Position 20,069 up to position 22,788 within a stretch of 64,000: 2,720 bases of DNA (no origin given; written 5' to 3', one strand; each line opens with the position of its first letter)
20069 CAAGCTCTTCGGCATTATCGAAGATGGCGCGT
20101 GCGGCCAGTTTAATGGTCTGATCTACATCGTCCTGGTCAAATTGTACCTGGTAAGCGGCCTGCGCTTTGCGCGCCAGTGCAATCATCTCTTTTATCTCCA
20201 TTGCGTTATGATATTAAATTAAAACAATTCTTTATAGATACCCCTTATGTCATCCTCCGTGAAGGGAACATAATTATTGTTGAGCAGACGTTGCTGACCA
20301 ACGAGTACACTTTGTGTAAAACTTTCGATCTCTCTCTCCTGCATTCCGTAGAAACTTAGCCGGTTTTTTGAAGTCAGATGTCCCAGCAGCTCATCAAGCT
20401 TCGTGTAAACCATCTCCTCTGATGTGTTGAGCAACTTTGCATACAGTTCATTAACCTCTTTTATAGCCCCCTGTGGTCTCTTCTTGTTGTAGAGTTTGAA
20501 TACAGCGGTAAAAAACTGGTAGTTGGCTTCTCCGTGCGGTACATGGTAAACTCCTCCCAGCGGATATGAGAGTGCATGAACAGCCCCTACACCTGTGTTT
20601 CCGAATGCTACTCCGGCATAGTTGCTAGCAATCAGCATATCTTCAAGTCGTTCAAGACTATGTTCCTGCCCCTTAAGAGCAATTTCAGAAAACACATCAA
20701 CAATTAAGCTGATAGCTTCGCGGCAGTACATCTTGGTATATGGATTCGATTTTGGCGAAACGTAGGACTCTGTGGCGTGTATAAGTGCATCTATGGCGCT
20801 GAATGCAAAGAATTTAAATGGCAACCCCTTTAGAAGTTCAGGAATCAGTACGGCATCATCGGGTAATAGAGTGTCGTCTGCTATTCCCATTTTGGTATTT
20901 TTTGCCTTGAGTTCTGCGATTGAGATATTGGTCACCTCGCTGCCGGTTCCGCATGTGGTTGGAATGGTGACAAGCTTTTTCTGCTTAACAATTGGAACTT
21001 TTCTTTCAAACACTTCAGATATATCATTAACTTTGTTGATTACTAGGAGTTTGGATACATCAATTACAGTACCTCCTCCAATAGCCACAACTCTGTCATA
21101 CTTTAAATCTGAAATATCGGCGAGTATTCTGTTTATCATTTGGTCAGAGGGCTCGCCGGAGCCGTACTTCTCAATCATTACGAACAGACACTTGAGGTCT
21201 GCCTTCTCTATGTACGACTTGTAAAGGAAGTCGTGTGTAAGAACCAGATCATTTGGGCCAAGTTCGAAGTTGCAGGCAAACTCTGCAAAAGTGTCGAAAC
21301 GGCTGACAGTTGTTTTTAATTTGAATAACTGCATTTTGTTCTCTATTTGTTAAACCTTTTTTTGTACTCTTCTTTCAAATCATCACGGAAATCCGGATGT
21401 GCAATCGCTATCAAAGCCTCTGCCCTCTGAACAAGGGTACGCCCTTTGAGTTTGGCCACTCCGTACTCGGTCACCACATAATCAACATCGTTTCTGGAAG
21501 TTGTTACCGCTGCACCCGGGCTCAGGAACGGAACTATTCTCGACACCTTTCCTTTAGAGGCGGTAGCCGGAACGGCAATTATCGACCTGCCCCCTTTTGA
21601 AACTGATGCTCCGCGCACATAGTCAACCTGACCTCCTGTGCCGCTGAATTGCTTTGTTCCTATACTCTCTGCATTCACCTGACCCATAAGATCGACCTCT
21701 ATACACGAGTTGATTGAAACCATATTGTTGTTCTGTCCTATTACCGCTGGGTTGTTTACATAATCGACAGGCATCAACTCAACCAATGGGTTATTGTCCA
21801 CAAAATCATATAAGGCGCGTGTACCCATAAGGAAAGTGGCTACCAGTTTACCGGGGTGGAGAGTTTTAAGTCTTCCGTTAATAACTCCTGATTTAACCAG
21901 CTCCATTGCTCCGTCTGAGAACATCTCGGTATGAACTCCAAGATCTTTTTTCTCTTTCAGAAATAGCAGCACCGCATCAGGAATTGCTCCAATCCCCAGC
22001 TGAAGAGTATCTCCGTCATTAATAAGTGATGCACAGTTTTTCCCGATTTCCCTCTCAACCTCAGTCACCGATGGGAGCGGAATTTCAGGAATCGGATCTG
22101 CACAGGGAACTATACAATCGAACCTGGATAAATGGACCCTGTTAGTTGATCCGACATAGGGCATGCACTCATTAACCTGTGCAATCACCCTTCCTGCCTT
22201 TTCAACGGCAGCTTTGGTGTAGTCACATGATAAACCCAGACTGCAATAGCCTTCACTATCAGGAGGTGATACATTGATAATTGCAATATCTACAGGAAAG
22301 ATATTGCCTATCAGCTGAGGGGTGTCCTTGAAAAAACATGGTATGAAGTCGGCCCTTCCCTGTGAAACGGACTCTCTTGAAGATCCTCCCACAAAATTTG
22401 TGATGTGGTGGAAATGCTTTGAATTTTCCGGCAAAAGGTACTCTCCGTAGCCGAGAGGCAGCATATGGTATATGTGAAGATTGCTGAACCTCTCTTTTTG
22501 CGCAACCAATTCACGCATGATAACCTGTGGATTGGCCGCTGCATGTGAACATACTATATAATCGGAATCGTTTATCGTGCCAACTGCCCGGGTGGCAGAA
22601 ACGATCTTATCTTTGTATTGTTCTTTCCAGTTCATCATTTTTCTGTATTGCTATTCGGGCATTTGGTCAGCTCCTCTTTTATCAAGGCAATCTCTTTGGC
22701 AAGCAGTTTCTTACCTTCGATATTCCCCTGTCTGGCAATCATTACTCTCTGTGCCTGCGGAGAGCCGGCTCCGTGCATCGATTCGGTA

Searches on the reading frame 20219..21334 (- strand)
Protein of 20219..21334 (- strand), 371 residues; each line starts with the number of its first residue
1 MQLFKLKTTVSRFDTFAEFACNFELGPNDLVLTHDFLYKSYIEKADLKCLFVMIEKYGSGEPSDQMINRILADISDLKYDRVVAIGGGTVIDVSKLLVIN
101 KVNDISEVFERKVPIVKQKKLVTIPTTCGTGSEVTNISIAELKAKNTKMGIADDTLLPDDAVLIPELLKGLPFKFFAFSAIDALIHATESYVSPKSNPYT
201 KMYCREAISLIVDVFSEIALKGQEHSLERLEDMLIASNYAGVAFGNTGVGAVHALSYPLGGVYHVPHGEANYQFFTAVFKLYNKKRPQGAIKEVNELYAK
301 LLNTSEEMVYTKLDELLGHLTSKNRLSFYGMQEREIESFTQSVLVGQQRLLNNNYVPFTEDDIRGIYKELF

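Call 4: search_protein_families(library=ncbifam, proteins=[window:20219-21334:-])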
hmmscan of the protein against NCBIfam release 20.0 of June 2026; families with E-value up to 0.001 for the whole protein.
window:20219-21334:- (371 aa): 14 families
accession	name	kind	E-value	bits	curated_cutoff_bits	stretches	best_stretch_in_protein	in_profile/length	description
NF041833.1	Fe_ADH_ErcA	equivalog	9.9e-46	156.6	550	1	61-370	70-381/382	alcohol dehydrogenase-like regulatory protein ErcA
NF010378.0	PRK13805.1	equivalog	7.3e-44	149.8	951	1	60-290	523-763/872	bifunctional acetaldehyde-CoA/alcohol dehydrogenase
TIGR03405.1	Phn_Fe-ADH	equivalog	5.4e-40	137.3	423.7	1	61-348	61-348/355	iron-containing alcohol dehydrogenase PsrA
NF050025.1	SulfAcetaldRedSarD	equivalog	4.2e-39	134.5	700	1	59-366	68-380/385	sulfoacetaldehyde reductase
NF011998.0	PRK15454.1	equivalog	1.3e-37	129.5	556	1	51-293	79-320/395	ethanolamine utilization ethanol dehydrogenase EutG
TIGR02638.1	lactal_redase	equivalog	3.4e-36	124.9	523.15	1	61-341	69-355/379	lactaldehyde reductase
NF058672.1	4HyButDHCUPNE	equivalog_domain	1.5e-34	119.8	500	1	59-349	65-358/378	4-hydroxybutyrate dehydrogenase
NF007911.0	PRK10624.1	equivalog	1.8e-33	116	537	1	62-369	71-380/382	lactaldehyde reductase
NF053866.1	CholDhdGbsBBac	equivalog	5.4e-32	110.9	550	1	52-369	68-389/392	choline dehydrogenase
NF007363.0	PRK09860.1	equivalog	2.8e-28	99.2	581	1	50-278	60-288/383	L-threonine dehydrogenase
NF041822.1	daptide_DH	equivalog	1.4e-17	63.6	300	1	78-219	54-204/363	daptide-type RiPP biosynthesis dehydogenase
TIGR04266.1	NDMA_methanol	equivalog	5.6e-13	48.5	625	1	59-279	75-300/420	NDMA-dependent methanol dehydrogenase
NF006941.0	PRK09423.1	subfamily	1.8e-08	33.6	336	1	25-98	28-104/367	glycerol dehydrogenase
NF011717.0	PRK15138.1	equivalog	5.3e-08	32.3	645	1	75-234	82-246/387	alcohol dehydrogenase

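Call 5: search_protein_families(library=pfam, proteins=[window:20219-21334:-])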
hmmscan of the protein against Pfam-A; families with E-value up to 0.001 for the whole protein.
window:20219-21334:- (371 aa): 3 families
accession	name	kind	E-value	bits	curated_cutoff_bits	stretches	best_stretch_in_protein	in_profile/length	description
PF25137.1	ADH_Fe_C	-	4.8e-46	157.3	27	1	177-370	2-193/194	Fe-containing alcohol dehydrogenase family, C-terminal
PF00465.25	Fe-ADH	-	1.2e-25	90.5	31.3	1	51-165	54-168/168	Iron-containing alcohol dehydrogenase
PF13685.12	Fe-ADH_2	-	0.00048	20.6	28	0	65-97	61-93/149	Iron-containing alcohol dehydrogenase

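Call 59: search_solved_structures(query=window:20219-21334:-)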
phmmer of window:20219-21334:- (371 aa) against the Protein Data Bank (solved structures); distinct sequences matched with E-value up to 0.001: 42.
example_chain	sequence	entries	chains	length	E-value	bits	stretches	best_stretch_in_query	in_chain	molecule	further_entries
30sm_A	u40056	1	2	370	2.1e-113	382.5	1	4-371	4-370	Cvir-Hbd2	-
8zrl_A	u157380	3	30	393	1.4e-31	113.4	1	60-289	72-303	NAD-dependent methanol dehydrogenase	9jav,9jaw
8zwd_B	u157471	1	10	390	3.2e-30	109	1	57-287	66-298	NAD(P)-dependent methanol dehydrogenase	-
3zdr_A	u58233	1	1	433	1.1e-29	107.2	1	63-288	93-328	ALCOHOL DEHYDROGENASE DOMAIN OF THE BIFUNCTIONAL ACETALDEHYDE DEHYDROGENASE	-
9jx4_A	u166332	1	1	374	3e-29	105.8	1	62-329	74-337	Aldehyde-alcohol dehydrogenase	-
13he_A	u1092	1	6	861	1.4e-27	100.3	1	59-287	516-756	Aldehyde-alcohol dehydrogenase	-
9ldl_C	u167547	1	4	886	1.4e-27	100.3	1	75-270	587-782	Aldehyde dehydrogenase family protein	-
8uhw_A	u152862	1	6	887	1.4e-27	100.3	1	59-287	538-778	Aldehyde-alcohol dehydrogenase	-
3owo_A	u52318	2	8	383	2.6e-26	96.1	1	28-295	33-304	Alcohol dehydrogenase 2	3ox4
9knp_A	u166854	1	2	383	3.9e-26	95.6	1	60-369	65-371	375aa long hypothetical alchol dehydrogenase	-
6scg_A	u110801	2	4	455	2.3e-25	93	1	47-280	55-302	Aldehyde-alcohol dehydrogenase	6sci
6tqh_A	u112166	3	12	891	1.1e-24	90.8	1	47-280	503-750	Aldehyde-alcohol dehydrogenase | Bifunctional aldehyde-alcohol dehydrogenase AdhE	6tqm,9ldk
6ahc_A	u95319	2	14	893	1.1e-24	90.8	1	47-280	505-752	Aldehyde-alcohol dehydrogenase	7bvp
6c75_A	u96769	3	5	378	3.5e-24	89.1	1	59-318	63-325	Alcohol dehydrogenase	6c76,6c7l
3bfj_A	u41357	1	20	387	3.6e-24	89.1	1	61-282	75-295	1,3-propanediol oxidoreductase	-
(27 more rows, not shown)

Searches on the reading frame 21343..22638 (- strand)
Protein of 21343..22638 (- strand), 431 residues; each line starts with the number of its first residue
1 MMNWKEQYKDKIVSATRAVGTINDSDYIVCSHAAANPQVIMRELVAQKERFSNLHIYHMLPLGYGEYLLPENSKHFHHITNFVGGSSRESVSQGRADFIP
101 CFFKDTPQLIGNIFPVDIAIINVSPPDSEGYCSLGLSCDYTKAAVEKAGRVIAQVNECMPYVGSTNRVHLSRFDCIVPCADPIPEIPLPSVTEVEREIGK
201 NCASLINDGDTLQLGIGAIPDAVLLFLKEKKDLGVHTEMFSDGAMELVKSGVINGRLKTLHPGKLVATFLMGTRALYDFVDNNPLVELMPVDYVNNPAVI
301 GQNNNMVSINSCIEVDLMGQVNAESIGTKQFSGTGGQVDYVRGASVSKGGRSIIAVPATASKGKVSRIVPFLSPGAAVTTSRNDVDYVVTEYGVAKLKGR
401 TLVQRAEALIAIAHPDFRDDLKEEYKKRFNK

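Call 4: search_protein_families(library=ncbifam, proteins=[window:21343-22638:-])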
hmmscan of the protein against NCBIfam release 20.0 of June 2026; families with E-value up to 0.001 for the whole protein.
window:21343-22638:- (431 aa): 5 families
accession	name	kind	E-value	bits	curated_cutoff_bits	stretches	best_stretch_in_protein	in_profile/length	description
TIGR03948.1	butyr_acet_CoA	equivalog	4.8e-97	325.5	674.8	1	4-426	2-435/445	butyryl-CoA:acetate CoA-transferase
TIGR03458.1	YgfH_subfam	subfamily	8e-36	123.7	658.7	1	207-427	250-461/489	succinate CoA transferase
NF053666.1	BtrAceCoATfers1341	equivalog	1.8e-32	112.9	740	1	210-425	252-459/492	butyryl-CoA:acetate CoA transferase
NF053853.1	ScActCoATferScpC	equivalog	7.4e-30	104.1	500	1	205-427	252-465/493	succinyl-CoA:acetate CoA-transferase ScpC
TIGR02428.1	pcaJ_scoB_fam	subfamily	1.6e-07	30.9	243.55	0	305-404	95-185/207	3-oxoacid CoA-transferase subunit B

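Call 5: search_protein_families(library=pfam, proteins=[window:21343-22638:-])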
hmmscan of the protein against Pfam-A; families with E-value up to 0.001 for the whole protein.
window:21343-22638:- (431 aa): 2 families
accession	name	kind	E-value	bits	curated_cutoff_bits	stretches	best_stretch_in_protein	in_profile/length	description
PF13336.12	AcetylCoA_hyd_C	-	9.8e-71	237.1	23.7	1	272-424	1-153/154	Acetyl-CoA hydrolase/transferase C-terminal domain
PF02550.21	AcetylCoA_hydro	-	8.3e-25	88.4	24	1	5-177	2-187/198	Acetyl-CoA hydrolase/transferase N-terminal domain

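Call 57: search_solved_structures(query=window:21343-22638:-)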
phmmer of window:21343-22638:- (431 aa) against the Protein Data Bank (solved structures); distinct sequences matched with E-value up to 0.001: 20.
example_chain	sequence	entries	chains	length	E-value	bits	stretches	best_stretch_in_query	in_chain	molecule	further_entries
3eh7_A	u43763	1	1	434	4.1e-175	586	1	6-429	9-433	4-hydroxybutyrate CoA-transferase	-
3d3u_A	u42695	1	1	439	3.1e-158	530.4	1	2-430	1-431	4-hydroxybutyrate CoA-transferase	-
3gk7_A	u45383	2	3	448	3.9e-146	490.6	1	2-430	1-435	4-Hydroxybutyrate CoA-transferase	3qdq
9vag_F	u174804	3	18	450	5e-133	447.4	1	7-422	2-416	4-hydroxybutyrate coenzyme A transferase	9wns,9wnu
2oas_A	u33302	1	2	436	7.3e-112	377.7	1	14-423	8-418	4-hydroxybutyrate coenzyme A transferase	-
4n8j_A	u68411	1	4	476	1.6e-89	304.1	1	3-427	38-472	Putative 4-hydroxybutyrate coenzyme A transferase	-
4n8h_A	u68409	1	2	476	2.5e-89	303.5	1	3-427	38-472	4-hydroxybutyrate coenzyme A transferase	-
3qli_A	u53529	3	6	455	6e-89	302.2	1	4-427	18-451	Coenzyme A transferase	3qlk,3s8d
4n8i_A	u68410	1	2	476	6.4e-89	302.1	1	3-427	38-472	4-hydroxybutyrate coenzyme A transferase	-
4n8l_A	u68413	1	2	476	1.7e-88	300.7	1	3-427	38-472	Putative 4-hydroxybutyrate coenzyme A transferase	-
4n8k_A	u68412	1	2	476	4.4e-88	299.3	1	3-427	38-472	Putative 4-hydroxybutyrate coenzyme A transferase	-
2nvv_A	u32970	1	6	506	3.9e-20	75.5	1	207-423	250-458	Acetyl-CoA hydrolase/transferase family protein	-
2g39_A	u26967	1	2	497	2.5e-19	72.9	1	204-423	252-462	Acetyl-CoA hydrolase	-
4eud_A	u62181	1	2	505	6.5e-19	71.5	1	212-426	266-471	Succinyl-CoA:acetate coenzyme A transferase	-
4eu8_A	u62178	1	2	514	6.6e-19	71.5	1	212-426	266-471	Succinyl-CoA:acetate coenzyme A transferase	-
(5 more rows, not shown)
